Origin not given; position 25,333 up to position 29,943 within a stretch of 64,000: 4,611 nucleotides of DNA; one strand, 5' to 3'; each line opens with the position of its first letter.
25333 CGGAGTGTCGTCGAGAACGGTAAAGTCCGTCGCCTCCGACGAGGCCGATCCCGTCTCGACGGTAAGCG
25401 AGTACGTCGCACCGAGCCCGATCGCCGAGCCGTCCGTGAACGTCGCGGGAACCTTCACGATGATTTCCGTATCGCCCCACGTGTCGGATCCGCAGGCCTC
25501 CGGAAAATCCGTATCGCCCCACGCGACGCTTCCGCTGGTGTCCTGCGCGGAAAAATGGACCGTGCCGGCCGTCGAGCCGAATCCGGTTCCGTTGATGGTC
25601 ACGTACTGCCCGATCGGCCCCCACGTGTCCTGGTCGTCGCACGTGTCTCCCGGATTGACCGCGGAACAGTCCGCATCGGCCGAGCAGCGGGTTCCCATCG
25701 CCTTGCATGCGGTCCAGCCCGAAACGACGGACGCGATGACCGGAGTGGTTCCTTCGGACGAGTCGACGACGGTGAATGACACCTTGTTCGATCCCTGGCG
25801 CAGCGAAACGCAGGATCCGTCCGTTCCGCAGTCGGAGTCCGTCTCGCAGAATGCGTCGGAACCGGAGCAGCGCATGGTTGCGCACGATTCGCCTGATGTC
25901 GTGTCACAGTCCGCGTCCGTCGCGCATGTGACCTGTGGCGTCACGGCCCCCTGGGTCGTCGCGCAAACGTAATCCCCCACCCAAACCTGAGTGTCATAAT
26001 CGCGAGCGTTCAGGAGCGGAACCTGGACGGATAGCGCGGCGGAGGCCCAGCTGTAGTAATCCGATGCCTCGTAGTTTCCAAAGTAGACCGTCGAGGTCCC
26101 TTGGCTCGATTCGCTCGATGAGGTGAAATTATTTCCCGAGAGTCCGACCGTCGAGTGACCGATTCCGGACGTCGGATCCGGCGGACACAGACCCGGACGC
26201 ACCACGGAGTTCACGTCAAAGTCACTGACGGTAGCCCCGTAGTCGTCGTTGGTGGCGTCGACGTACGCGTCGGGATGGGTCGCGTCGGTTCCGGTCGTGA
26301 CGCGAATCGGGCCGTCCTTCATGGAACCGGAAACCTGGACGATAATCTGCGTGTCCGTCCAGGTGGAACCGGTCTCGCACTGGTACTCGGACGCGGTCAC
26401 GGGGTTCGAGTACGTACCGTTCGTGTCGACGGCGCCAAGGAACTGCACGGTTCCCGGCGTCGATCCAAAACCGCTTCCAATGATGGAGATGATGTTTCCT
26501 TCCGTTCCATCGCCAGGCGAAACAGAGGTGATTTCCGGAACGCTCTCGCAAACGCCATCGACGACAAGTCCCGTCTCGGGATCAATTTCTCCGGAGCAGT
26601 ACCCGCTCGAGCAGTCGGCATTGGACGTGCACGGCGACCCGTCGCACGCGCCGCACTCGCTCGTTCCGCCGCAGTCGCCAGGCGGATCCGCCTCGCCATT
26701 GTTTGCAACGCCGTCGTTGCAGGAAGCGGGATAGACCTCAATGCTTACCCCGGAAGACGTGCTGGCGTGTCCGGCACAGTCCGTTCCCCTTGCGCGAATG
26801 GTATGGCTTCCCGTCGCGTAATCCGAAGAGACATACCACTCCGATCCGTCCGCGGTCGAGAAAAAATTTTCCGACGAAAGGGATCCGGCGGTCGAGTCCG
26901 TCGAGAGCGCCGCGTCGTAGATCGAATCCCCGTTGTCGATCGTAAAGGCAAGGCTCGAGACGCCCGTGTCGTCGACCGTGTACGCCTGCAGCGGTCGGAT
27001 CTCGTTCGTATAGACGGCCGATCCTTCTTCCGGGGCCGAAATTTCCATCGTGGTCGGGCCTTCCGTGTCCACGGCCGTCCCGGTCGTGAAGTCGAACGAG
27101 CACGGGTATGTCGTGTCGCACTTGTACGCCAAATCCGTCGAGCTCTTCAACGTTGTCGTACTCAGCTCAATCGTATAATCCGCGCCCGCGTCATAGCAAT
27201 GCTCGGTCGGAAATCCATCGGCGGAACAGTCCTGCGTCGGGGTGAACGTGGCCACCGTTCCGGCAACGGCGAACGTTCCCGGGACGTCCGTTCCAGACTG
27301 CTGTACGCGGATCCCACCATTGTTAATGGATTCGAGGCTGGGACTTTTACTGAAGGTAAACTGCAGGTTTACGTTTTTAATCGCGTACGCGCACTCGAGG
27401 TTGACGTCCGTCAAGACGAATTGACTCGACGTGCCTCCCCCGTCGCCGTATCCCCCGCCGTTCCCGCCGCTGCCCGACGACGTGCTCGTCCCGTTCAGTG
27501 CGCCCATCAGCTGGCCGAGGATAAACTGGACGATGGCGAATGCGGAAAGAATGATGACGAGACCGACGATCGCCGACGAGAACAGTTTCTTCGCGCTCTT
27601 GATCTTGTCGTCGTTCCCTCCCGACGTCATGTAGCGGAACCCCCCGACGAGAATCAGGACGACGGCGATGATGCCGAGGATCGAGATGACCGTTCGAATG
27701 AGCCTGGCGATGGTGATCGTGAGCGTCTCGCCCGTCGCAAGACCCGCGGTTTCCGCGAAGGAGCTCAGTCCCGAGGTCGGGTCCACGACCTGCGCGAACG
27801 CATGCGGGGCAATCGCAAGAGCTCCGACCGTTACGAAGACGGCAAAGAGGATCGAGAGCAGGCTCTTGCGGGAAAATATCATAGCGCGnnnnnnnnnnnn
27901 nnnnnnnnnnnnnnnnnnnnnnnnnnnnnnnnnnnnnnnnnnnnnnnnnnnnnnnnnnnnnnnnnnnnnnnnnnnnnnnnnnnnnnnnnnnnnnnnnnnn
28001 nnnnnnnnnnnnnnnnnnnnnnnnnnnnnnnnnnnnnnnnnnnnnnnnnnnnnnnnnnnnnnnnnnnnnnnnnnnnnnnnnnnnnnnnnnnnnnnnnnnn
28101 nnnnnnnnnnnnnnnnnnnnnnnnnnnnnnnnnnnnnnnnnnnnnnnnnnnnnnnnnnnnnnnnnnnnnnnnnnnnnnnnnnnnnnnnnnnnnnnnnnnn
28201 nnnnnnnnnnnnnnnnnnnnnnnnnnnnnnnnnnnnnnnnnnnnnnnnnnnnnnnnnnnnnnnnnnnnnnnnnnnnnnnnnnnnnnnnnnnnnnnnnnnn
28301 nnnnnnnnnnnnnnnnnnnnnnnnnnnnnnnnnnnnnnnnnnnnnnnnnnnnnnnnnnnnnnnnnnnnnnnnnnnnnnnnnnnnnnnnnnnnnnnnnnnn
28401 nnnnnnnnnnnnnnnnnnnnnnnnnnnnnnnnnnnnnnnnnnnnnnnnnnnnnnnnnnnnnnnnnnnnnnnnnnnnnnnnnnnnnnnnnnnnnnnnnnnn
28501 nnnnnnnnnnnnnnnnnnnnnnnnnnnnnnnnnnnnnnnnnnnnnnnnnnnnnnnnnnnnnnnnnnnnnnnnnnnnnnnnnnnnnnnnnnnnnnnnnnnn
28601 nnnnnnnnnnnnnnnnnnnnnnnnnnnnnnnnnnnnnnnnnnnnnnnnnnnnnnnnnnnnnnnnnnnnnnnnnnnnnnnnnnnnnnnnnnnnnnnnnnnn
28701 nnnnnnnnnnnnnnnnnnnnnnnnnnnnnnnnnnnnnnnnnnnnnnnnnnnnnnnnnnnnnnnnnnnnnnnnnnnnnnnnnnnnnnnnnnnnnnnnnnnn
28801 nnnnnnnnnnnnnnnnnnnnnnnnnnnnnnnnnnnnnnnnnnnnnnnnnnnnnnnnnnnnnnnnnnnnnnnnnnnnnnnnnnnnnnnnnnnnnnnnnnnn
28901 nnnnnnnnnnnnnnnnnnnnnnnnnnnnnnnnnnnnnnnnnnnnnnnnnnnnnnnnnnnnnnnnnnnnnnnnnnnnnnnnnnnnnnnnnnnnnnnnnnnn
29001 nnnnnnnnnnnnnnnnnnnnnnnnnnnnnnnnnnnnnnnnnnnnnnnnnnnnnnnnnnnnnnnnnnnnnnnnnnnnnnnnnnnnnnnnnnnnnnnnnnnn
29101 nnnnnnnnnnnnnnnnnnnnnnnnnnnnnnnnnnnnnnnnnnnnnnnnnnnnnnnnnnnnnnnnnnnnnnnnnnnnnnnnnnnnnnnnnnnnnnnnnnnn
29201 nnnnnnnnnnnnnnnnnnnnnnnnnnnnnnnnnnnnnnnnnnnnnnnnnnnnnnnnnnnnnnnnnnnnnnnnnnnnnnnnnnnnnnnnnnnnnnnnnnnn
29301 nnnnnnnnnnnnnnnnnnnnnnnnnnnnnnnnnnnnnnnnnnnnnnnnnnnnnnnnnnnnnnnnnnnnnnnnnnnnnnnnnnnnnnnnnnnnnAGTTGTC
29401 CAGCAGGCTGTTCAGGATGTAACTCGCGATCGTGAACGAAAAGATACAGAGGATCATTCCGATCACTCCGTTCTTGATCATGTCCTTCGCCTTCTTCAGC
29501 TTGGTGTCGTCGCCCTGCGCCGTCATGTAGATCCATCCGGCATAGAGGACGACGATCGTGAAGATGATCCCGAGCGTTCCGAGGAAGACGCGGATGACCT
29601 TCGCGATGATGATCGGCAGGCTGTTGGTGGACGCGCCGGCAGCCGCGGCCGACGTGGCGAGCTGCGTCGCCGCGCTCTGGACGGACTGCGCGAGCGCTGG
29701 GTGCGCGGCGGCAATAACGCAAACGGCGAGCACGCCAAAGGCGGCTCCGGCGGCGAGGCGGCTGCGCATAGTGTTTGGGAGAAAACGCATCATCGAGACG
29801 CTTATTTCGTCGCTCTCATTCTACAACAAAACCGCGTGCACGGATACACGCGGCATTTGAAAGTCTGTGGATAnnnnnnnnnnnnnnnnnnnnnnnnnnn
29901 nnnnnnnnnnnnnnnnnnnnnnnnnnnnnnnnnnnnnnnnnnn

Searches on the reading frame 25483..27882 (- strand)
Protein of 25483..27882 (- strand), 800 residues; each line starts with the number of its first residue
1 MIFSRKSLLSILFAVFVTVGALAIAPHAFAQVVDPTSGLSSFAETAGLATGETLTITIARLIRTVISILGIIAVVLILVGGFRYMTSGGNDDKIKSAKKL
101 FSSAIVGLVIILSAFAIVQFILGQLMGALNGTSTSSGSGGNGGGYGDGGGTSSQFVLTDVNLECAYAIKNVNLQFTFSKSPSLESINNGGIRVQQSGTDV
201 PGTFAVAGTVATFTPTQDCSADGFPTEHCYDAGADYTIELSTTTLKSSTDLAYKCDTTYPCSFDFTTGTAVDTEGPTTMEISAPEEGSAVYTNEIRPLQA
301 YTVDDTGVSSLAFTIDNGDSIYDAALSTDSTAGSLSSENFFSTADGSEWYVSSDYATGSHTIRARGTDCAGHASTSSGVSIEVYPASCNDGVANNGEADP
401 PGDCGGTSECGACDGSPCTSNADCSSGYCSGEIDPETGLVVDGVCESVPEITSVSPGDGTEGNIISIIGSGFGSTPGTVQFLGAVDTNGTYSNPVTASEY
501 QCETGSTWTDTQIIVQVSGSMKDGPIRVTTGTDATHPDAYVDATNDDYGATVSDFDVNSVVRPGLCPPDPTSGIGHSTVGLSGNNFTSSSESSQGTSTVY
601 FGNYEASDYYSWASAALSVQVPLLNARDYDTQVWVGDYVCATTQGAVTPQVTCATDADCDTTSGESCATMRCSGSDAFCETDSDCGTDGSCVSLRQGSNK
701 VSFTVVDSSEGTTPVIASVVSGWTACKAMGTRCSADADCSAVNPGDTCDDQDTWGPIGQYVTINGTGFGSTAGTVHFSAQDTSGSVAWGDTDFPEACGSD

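Call 3: search_protein_families(library=pfam, proteins=[window:25483-27882:-], max_evalue=0.1)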
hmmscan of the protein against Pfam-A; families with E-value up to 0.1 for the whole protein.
window:25483-27882:- (800 aa): 5 families
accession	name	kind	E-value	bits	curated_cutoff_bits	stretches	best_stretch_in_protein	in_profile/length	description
PF01833.30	TIG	-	2.4e-10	40.7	20.9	2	449-533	1-73/84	IPT/TIG domain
PF18895.5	T4SS_pilin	-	1.6e-09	38.2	26.6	1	53-121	4-71/71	Type IV secretion system pilin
PF17957.7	Big_7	-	0.0047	18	24.1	1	278-364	2-70/70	Bacterial Ig domain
PF19077.6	Big_13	-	0.0063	17.4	27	0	342-383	57-100/102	Bacterial Ig-like domain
PF05987.18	DUF898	-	0.041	13.4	28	1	11-121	137-245/336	Bacterial protein of unknown function (DUF898)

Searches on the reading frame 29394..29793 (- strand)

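Call 83: search_protein_families(library=ncbifam, proteins=[window:29394-29793:-], max_evalue=1)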
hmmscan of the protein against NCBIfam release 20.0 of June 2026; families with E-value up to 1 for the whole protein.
window:29394-29793:- (133 aa): 2 families
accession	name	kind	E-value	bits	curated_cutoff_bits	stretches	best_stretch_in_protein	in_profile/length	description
NF045849.1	ICE_MMCAP2_0565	equivalog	1.6e-10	40.5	40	1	59-128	9-78/80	Mbov_0395 family pilin-like conjugal transfer protein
NF046000.1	MAG1210_fam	subfamily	0.57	8.8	275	1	61-126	59-120/550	MAG1210 family protein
